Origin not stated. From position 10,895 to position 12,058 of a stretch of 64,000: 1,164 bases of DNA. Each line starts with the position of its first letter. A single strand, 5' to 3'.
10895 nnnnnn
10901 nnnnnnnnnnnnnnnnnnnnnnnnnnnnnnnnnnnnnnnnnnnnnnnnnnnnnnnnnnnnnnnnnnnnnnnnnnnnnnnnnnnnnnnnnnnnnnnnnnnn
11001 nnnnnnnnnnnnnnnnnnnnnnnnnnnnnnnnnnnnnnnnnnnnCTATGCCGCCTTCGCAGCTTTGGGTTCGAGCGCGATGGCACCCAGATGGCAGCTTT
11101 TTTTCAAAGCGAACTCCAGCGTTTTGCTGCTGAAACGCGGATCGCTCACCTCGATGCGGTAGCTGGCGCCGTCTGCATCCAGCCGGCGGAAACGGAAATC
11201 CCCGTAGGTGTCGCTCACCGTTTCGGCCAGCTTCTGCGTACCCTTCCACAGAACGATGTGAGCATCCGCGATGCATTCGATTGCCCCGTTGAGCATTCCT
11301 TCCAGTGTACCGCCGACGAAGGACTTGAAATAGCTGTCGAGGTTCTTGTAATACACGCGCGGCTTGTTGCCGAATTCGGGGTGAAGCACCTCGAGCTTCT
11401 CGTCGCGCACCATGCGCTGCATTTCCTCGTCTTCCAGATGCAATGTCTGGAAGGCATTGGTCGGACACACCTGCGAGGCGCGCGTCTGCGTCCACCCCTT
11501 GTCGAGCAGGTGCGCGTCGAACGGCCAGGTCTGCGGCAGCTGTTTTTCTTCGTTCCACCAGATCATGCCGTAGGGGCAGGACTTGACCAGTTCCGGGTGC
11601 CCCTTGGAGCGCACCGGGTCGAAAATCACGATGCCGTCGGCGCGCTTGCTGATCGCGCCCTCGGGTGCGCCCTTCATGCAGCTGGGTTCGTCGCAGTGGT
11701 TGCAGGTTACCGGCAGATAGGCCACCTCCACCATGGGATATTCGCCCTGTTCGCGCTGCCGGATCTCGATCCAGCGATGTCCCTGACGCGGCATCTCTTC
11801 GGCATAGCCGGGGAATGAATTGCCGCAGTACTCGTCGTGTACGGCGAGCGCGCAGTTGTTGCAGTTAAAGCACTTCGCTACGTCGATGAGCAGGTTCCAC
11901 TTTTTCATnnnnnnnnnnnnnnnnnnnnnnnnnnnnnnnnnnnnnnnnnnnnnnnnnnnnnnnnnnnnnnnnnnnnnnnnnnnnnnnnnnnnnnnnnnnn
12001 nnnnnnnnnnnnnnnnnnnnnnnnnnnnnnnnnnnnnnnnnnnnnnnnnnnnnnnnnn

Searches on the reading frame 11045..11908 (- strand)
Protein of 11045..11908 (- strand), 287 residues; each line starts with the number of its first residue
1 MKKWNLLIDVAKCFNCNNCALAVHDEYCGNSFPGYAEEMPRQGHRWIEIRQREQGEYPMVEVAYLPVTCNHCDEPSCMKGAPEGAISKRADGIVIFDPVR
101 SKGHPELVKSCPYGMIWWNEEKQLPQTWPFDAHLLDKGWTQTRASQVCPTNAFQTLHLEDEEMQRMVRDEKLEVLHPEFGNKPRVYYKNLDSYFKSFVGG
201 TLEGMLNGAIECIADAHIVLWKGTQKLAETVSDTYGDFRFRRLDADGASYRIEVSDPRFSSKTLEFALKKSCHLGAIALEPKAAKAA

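Call 35: search_protein_families(library=pfam, proteins=[window:11045-11908:-], max_evalue=0.001)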
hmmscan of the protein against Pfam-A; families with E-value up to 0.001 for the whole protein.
window:11045-11908:- (287 aa): 3 families
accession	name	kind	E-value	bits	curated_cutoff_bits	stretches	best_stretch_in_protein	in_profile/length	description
PF13247.11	Fer4_11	-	2.3e-17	63.5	26.2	1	61-154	2-96/100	4Fe-4S dicluster domain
PF13620.12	CarboxypepD_reg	-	2.5e-05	25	32.3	1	213-266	14-67/82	Carboxypeptidase regulatory-like domain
PF12838.12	Fer4_7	-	0.00097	20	27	0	12-79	1-46/52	4Fe-4S dicluster domain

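Call 93: search_protein_families(library=ncbifam, proteins=[window:11045-11908:-], max_evalue=1e-10)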
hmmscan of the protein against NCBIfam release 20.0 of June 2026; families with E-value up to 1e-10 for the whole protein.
window:11045-11908:- (287 aa): 9 families
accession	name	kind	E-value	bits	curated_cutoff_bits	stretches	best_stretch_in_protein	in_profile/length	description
TIGR03478.1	DMSO_red_II_bet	subfamily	1.3e-24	86.7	480.7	1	36-187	100-252/321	DMSO reductase family type II enzyme, iron-sulfur subunit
NF041715.1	arsenate_red_ArrB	equivalog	3.2e-23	82.5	450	1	3-139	2-126/233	arsenate respiratory reductase iron-sulfur subunit ArrB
NF011569.0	PRK14993.1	equivalog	7.7e-23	81.2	416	1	2-203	42-237/244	tetrathionate reductase subunit TtrB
NF042979.1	EthbenzDh_ebdB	equivalog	6.6e-20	71.2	740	1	39-187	125-274/354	ethylbenzene dehydrogenase subunit beta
NF045797.1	DsrO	equivalog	9.1e-19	67.8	200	1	2-188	42-234/235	sulfate reduction electron transfer complex DsrMKJOP subunit DsrO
TIGR02951.1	DMSO_dmsB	equivalog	6.3e-17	62.1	214.1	1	6-154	4-149/161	DMSO/selenate family reductase complex B subunit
NF041782.1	mnquin_red_QrcC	equivalog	4.6e-15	55.9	400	1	4-117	1-117/239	menaquinone reductase iron-sulfur cluster-binding subunit QrcC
TIGR03149.1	cyt_nit_nrfC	equivalog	3.7e-13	49.4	377.6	1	3-186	38-214/225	cytochrome c nitrite reductase Fe-S protein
TIGR01660.1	narH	equivalog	1.8e-11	43.1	524.05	1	48-121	162-236/492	nitrate reductase subunit beta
